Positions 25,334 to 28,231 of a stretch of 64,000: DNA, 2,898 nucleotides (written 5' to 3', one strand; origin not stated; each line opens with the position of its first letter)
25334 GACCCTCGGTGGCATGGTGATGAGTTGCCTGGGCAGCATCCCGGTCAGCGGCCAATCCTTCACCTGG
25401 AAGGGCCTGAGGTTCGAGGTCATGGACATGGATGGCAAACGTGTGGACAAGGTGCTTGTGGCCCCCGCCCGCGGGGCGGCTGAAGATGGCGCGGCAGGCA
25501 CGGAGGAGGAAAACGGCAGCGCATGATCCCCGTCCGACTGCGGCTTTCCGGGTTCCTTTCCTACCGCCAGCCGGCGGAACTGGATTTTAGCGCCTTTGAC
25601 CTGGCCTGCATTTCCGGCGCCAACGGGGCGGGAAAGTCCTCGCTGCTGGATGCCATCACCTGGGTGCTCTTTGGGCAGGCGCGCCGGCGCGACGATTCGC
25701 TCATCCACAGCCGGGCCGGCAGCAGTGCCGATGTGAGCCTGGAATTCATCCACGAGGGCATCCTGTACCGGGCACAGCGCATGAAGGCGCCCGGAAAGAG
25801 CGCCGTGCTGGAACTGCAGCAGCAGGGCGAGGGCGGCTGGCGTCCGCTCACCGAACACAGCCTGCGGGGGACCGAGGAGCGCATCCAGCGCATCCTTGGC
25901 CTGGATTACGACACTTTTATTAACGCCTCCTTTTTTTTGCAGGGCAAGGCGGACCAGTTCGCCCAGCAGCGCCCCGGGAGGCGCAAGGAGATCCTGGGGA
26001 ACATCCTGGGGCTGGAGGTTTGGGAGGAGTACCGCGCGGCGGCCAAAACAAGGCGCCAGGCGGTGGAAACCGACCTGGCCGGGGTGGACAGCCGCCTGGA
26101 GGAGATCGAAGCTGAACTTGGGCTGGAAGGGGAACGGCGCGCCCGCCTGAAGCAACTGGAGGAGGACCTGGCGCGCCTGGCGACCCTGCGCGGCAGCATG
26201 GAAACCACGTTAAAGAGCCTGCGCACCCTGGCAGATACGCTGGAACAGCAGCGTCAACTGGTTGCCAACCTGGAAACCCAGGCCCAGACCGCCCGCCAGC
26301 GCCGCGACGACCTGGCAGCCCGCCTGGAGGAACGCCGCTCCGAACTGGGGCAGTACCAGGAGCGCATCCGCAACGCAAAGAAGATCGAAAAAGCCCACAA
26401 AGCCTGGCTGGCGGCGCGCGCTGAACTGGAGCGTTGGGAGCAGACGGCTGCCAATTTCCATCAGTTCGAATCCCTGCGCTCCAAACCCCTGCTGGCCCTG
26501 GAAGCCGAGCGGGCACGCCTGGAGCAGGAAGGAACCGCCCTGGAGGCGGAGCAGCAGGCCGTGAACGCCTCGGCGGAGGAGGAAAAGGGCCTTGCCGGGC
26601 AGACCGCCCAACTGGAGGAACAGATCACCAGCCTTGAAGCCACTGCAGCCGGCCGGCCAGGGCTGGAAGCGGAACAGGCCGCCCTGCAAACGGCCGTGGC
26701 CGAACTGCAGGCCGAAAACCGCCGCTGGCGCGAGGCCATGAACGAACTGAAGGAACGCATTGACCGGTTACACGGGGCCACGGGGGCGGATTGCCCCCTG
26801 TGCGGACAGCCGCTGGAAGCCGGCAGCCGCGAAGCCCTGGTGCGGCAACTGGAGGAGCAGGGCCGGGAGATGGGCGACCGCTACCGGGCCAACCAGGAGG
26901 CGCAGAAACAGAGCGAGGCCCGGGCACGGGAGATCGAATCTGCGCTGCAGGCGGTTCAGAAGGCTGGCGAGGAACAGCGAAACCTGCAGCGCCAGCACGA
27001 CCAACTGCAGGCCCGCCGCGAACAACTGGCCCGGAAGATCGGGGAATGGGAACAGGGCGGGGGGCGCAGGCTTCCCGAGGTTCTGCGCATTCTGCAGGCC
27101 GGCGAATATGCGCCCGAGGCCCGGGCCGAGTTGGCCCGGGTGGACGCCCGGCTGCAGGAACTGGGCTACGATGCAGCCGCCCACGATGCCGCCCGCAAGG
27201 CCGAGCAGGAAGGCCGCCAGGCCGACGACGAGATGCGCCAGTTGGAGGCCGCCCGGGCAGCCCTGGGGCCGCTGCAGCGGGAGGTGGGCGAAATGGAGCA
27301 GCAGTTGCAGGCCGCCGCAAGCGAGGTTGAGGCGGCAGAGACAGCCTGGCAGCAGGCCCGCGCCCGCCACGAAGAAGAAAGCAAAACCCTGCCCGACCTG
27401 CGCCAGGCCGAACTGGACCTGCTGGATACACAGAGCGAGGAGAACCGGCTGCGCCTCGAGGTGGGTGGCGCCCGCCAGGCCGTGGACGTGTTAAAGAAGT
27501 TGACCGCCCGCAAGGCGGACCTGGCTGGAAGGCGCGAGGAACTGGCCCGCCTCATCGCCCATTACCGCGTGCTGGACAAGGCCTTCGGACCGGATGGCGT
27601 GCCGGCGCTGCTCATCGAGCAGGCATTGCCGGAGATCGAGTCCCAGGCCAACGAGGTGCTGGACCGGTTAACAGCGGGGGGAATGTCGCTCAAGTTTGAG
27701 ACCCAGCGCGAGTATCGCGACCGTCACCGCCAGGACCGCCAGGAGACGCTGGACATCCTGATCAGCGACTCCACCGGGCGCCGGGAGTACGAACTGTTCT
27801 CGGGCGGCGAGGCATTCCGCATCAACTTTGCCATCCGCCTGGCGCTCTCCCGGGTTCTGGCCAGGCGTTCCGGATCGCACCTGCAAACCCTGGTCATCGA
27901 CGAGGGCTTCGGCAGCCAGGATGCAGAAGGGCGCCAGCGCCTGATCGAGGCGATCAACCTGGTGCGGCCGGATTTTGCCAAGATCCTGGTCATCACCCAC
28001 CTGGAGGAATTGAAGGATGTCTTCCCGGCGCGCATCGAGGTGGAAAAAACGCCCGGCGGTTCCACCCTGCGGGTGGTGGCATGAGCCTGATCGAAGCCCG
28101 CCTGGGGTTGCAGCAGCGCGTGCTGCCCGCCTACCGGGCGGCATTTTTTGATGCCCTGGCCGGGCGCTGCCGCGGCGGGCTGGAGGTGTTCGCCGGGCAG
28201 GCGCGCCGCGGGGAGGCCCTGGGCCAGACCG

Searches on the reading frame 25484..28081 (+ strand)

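Call 41: search_protein_families(library=pfam, proteins=[window:25484-28081:+], max_evalue=0.0001)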
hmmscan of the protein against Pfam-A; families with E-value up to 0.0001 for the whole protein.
window:25484-28081:+ (866 aa): 7 families
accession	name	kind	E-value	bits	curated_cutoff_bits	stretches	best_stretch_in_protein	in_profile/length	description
PF13476.12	AAA_23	-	3.6e-12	47.8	27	1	18-263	1-176/201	AAA domain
PF02463.25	SMC_N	-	2.3e-11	44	40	1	18-844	4-202/220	RecF/RecN/SMC N terminal domain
PF13166.12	AAA_13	-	5.2e-08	32.5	36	1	429-643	250-453/713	AAA domain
PF13558.12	SbcC_Walker_B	-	6.7e-08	33.1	27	1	761-824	22-88/90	SbcC/RAD50-like, Walker B motif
PF04423.19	Rad50_zn_hook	-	1.3e-07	31.8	24.3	1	420-459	6-44/52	Rad50 zinc hook motif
PF13514.12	AAA_27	-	2e-07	31.2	22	1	31-106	17-93/206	AAA domain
PF13555.12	AAA_29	-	4.7e-07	29.9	27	1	27-67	12-51/61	P-loop containing region of AAA domain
